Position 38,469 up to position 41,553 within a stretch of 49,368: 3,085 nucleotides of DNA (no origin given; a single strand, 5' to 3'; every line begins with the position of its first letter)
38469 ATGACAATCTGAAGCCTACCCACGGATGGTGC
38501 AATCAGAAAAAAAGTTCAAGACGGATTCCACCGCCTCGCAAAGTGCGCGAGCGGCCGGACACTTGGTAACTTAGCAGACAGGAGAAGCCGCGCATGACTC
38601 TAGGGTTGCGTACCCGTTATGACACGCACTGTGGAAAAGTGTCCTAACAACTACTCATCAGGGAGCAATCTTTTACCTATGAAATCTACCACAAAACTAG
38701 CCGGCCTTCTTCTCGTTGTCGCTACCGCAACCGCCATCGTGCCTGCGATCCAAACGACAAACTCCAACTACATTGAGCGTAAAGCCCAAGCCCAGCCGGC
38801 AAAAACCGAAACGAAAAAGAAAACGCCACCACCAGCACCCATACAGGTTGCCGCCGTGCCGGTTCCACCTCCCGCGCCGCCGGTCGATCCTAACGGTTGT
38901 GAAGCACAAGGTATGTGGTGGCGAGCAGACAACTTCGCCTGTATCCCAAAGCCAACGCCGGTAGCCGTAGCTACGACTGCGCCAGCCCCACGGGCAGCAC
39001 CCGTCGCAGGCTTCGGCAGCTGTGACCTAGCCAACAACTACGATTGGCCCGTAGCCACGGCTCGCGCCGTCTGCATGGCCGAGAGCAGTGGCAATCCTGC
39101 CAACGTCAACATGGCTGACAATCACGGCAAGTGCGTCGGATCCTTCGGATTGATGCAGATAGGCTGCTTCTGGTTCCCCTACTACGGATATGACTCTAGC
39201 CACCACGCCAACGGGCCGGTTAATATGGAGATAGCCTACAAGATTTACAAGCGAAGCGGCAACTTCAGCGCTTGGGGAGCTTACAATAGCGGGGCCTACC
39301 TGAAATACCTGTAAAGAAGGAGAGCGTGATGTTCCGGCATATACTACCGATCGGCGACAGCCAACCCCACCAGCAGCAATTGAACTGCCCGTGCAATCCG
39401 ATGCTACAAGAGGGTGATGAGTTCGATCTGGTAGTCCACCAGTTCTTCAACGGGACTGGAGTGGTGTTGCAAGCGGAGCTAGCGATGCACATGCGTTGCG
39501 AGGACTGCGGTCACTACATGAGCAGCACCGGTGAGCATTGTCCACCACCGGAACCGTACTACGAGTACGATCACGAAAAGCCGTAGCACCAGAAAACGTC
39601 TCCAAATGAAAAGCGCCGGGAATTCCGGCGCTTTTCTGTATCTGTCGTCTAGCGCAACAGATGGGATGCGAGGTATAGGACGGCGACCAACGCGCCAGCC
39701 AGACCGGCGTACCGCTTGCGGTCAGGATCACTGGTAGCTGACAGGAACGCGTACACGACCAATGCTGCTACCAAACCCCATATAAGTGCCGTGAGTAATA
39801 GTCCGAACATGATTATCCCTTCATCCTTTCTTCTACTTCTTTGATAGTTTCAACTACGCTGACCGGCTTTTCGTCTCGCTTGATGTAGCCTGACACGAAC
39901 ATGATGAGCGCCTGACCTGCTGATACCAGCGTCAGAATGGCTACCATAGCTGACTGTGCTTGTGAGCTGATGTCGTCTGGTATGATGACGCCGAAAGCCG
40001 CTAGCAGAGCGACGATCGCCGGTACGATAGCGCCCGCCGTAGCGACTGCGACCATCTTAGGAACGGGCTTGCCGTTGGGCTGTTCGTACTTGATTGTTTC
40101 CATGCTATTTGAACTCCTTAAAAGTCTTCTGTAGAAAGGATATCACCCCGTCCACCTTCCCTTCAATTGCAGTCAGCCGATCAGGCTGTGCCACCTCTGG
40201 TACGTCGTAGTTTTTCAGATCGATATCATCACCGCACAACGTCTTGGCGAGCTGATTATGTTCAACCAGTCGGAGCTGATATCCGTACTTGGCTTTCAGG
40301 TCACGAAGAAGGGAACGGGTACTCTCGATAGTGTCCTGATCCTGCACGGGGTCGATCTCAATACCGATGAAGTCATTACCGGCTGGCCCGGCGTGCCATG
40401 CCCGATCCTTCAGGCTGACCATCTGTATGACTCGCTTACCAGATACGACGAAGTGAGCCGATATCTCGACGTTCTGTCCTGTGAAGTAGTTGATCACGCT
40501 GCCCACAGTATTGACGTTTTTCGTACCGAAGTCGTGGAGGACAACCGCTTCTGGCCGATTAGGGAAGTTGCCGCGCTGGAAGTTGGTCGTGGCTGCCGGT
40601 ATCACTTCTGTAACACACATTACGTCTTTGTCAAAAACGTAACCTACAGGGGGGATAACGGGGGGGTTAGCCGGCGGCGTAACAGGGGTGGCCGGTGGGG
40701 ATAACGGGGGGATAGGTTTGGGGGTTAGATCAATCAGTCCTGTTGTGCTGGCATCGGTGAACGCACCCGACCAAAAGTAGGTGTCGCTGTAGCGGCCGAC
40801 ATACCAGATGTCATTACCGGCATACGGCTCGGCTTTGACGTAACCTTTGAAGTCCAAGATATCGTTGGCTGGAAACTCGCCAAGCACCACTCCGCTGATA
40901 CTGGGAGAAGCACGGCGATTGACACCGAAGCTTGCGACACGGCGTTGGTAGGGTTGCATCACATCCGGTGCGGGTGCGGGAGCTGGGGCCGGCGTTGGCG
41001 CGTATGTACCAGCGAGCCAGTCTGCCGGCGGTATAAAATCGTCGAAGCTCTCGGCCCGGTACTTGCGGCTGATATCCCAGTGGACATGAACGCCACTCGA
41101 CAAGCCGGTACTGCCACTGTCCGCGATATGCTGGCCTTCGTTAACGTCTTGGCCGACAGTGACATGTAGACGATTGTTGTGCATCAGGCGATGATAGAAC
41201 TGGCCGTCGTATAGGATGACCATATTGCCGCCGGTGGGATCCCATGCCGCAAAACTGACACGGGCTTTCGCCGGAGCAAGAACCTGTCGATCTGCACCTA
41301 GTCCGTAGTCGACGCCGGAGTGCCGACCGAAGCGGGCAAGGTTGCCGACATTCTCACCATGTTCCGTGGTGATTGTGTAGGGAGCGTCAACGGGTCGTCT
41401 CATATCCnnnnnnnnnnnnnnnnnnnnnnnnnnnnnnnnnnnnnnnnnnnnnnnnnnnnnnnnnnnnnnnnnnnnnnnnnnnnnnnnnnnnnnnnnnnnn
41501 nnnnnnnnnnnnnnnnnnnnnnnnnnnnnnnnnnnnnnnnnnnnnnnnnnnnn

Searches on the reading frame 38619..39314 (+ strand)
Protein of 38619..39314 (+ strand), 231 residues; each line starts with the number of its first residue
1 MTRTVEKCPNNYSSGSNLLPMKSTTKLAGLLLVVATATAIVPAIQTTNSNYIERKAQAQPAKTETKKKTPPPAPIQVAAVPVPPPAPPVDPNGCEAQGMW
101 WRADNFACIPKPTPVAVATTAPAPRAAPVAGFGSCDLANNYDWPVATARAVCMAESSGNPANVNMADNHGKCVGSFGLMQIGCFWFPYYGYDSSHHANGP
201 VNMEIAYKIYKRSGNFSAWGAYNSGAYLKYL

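Call 9: search_protein_families(library=phrogs, proteins=[window:38619-39314:+])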
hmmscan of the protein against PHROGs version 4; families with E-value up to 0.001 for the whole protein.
window:38619-39314:+ (231 aa): 0 families

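Call 16: search_protein_families(library=pfam, proteins=[window:38619-39314:+], max_evalue=0.01)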
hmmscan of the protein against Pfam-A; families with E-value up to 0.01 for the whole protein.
window:38619-39314:+ (231 aa): 2 families
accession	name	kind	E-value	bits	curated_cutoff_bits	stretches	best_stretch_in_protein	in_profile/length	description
PF18896.5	SLT_3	-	5.7e-09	36.7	27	1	145-219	14-87/89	Lysozyme like domain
PF01464.25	SLT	-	0.0014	18.6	21.3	1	139-191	8-53/117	Transglycosylase SLT domain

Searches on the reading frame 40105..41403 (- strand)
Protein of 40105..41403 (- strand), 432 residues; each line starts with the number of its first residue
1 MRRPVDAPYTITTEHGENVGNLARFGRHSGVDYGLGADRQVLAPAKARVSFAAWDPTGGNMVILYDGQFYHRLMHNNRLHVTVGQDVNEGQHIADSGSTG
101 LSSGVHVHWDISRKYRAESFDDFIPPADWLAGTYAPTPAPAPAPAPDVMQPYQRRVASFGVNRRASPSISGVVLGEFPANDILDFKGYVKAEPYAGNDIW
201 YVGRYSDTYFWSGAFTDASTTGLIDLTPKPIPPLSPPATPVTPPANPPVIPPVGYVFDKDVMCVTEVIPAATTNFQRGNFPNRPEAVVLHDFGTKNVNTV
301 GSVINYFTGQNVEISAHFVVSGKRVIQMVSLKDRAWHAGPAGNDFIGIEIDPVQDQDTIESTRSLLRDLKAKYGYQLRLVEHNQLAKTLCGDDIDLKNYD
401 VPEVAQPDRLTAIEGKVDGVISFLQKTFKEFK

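Call 9: search_protein_families(library=phrogs, proteins=[window:40105-41403:-])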
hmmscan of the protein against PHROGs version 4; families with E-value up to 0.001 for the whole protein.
window:40105-41403:- (432 aa): 31 families (the best 25 are shown)
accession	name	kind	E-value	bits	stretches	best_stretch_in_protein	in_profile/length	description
phrog_7470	-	lysis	9.4e-47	160.9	2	241-401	320-489/532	amidase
phrog_1794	-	lysis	4.9e-15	56.8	1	277-410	49-188/336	amidase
phrog_2338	-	lysis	1.8e-14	54.9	1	282-398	26-157/346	endolysin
phrog_4018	-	lysis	4.1e-14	54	1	268-398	15-145/285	amidase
phrog_7767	-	other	2.3e-13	51.3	1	9-130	4-119/194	metallo-endopeptidase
phrog_1493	-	lysis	2.4e-13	51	1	280-394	30-154/394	endolysin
phrog_14988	-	other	2.9e-13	51.2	1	25-125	30-140/272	peptidase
phrog_833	-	lysis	3.4e-13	50.9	1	282-412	28-161/294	endolysin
phrog_37190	-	other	8.9e-13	49.2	1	24-114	137-228/244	peptidase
phrog_3578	-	lysis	5.6e-12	46.8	1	3-137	209-363/405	endolysin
phrog_1067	-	head and packaging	3.6e-11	43.2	1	28-132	762-865/991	minor head protein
phrog_6700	-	lysis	5.3e-11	41.2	1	22-114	2620-2714/2898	endolysin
phrog_4070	-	tail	1e-10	41.5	1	13-133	609-730/989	tail length tape measure protein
phrog_19265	-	unknown function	1.6e-10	42.2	1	268-393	8-143/293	-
phrog_670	-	lysis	5.6e-10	39.7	1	275-390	103-232/596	endolysin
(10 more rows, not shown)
